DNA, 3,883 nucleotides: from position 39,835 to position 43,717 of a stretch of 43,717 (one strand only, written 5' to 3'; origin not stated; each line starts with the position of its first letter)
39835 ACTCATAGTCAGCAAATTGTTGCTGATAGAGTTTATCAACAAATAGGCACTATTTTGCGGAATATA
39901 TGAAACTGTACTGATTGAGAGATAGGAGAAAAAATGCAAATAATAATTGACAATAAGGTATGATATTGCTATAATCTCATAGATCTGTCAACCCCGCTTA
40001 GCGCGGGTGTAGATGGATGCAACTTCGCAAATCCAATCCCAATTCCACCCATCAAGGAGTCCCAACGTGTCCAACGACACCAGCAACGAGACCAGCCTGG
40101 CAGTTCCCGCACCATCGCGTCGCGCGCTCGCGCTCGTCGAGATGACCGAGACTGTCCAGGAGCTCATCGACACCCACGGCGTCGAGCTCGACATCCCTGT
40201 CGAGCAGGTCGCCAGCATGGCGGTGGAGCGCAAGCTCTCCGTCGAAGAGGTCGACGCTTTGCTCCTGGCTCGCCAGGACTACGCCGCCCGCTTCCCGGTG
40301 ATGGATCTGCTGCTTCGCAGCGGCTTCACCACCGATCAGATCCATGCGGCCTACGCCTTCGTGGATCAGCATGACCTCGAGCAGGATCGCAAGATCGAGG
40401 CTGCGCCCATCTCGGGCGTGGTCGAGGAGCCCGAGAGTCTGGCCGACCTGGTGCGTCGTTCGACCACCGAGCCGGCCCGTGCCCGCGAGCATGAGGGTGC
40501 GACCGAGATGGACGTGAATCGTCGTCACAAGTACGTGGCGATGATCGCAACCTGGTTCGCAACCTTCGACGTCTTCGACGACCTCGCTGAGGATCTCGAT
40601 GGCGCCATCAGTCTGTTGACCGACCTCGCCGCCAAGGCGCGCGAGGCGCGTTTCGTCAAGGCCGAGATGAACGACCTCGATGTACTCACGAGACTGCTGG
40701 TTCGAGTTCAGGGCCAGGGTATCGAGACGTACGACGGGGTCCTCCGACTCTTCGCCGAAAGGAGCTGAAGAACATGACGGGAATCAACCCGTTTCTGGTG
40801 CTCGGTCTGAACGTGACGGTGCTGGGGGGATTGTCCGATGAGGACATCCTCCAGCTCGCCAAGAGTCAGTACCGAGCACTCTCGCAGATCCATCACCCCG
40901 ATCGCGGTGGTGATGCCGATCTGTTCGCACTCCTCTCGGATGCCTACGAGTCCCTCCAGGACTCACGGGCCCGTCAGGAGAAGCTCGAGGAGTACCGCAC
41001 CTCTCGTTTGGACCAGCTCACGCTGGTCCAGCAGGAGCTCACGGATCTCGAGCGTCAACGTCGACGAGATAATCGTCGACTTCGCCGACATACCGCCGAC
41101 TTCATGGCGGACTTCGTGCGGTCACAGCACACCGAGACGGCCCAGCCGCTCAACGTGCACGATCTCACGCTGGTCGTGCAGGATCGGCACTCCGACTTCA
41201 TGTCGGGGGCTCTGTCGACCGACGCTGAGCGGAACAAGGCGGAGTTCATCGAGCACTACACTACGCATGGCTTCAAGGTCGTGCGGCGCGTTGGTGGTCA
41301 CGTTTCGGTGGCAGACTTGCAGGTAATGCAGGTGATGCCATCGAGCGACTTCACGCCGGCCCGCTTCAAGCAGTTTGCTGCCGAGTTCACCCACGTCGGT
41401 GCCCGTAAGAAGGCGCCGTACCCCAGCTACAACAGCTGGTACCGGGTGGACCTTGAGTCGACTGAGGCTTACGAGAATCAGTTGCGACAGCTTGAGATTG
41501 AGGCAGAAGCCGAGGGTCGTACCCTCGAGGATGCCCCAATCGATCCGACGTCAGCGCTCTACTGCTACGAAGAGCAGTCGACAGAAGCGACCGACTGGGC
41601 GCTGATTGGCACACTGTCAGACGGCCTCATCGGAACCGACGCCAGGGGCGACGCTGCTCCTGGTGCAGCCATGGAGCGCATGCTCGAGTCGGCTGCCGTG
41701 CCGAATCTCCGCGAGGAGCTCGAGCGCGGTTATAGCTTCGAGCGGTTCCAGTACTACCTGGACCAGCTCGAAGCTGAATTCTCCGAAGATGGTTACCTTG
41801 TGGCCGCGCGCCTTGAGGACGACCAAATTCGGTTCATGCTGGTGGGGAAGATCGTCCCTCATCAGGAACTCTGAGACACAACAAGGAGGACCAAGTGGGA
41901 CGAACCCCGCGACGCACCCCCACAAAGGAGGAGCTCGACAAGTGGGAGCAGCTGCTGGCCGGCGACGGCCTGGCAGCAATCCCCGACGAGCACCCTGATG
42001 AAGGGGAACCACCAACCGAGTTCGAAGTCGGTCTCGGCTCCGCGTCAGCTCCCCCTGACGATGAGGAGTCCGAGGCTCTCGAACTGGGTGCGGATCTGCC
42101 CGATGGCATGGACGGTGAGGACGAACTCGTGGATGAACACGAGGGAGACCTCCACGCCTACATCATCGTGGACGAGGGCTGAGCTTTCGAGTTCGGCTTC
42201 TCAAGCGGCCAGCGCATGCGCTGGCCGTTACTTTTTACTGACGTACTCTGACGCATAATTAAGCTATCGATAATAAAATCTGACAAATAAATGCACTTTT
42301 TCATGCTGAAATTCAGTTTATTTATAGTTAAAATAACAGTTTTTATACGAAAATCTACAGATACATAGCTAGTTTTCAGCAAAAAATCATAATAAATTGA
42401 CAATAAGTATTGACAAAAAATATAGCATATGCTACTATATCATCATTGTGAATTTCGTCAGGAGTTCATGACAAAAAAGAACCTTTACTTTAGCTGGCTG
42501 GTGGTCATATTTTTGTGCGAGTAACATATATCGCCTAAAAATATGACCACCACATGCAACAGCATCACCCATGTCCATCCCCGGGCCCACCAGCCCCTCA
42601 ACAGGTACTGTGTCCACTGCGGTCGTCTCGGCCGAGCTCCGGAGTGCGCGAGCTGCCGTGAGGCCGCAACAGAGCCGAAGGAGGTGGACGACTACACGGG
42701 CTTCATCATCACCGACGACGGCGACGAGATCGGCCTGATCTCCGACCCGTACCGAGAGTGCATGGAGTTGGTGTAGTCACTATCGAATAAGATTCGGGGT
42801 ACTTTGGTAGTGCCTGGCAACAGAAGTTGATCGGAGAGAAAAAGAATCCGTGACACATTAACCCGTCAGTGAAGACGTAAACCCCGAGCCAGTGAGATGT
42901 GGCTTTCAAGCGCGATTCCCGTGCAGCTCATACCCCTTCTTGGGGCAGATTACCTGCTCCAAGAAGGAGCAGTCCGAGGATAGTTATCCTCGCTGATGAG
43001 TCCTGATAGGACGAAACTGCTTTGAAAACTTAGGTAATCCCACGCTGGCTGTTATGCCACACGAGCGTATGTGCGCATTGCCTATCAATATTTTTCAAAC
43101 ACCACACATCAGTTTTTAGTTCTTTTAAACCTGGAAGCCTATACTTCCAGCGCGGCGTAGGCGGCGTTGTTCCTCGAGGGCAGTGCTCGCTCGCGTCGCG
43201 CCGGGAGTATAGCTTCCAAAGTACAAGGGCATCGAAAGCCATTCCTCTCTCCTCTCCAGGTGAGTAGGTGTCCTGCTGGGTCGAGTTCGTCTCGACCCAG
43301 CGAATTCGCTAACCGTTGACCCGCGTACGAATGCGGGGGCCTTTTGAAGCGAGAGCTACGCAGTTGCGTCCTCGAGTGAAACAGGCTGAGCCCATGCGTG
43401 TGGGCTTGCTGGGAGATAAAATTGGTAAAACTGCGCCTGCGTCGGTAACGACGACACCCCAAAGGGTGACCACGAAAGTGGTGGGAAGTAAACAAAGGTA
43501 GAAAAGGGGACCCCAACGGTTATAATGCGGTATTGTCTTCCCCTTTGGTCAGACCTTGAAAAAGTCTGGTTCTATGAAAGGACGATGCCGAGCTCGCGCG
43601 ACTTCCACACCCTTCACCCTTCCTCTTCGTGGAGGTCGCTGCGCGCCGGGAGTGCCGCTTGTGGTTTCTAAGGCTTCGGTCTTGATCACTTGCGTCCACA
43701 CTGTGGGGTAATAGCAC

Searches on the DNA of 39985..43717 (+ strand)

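Call 91: search_dna_similar(query=window:39985-43717:+, collection=phages, mode=distant, max_evalue=0.001, max_rows=5)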
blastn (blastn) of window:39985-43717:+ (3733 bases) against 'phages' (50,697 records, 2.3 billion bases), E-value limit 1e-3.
No match.
